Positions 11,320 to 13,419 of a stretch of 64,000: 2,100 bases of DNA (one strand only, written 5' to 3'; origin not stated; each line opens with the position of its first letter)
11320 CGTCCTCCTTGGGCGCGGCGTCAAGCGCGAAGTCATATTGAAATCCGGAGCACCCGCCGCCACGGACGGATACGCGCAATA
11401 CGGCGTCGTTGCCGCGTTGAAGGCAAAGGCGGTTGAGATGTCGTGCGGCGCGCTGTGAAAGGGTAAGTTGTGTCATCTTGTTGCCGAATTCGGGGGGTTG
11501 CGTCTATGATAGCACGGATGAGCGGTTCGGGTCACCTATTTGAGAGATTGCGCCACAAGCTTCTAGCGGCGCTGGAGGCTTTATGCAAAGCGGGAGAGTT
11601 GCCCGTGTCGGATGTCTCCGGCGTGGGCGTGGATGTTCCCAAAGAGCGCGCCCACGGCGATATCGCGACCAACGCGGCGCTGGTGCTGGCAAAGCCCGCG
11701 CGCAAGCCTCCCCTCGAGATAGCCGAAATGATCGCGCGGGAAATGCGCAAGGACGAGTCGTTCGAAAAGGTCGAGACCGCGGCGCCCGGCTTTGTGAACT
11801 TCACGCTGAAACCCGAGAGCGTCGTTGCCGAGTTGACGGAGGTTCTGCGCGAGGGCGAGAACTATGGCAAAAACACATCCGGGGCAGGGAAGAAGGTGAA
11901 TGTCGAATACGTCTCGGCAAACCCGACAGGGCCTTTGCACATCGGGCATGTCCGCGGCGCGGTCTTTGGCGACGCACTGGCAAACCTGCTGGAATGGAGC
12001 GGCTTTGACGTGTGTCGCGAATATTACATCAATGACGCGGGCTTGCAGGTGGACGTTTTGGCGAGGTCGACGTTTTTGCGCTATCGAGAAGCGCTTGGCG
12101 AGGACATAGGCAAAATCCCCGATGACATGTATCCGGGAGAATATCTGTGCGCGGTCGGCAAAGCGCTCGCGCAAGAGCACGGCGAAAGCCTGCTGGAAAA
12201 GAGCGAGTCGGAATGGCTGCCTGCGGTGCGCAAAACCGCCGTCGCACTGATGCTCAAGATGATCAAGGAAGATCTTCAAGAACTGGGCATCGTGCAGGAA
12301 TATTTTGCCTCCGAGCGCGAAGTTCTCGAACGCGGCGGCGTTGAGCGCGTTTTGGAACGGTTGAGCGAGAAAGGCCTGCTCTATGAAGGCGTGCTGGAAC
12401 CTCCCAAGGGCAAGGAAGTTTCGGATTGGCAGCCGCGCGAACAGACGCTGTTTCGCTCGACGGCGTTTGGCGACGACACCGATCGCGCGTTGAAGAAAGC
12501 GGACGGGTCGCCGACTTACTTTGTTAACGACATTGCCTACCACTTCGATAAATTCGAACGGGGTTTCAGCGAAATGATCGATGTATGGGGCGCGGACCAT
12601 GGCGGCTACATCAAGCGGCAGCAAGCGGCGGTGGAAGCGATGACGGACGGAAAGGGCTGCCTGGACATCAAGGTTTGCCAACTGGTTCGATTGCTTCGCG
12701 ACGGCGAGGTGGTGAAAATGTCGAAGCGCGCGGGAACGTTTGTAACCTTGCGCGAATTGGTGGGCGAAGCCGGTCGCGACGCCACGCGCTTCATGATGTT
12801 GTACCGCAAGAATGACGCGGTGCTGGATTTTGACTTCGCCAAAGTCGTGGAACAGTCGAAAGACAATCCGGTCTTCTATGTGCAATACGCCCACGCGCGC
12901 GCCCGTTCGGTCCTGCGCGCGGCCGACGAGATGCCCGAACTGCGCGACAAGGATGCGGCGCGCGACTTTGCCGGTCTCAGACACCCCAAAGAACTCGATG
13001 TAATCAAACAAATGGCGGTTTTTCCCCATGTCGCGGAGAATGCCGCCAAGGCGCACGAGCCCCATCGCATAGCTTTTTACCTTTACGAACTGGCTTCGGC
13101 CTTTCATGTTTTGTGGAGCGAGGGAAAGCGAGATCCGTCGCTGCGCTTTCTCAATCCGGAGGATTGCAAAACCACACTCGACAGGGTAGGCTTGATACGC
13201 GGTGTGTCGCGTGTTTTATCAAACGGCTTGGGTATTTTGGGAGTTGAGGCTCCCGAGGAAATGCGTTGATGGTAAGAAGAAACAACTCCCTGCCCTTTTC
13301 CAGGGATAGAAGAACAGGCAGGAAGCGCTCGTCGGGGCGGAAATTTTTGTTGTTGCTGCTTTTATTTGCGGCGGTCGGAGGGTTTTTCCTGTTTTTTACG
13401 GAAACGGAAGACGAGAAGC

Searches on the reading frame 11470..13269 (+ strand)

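Call 86: search_protein_families(library=pfam, proteins=[window:11470-13269:+], max_evalue=0.00001)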
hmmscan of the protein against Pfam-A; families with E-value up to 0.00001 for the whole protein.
window:11470-13269:+ (599 aa): 4 families
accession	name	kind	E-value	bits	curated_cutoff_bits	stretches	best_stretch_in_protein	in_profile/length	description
PF05746.21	DALR_1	-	1.4e-27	96.5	22.3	1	471-598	1-117/117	DALR anticodon binding domain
PF03485.21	Arg_tRNA_synt_N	-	5.4e-21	75.4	21.5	1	26-113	2-85/85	Arginyl tRNA synthetase N terminal domain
PF00750.26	tRNA-synt_1d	-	9.7e-18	64.7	23.3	1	122-198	2-77/349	tRNA synthetases class I (R), catalytic domain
PF00133.28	tRNA-synt_1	-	2.6e-07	30.2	22.7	0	408-447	367-406/414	tRNA synthetases class I (I, L, M and V)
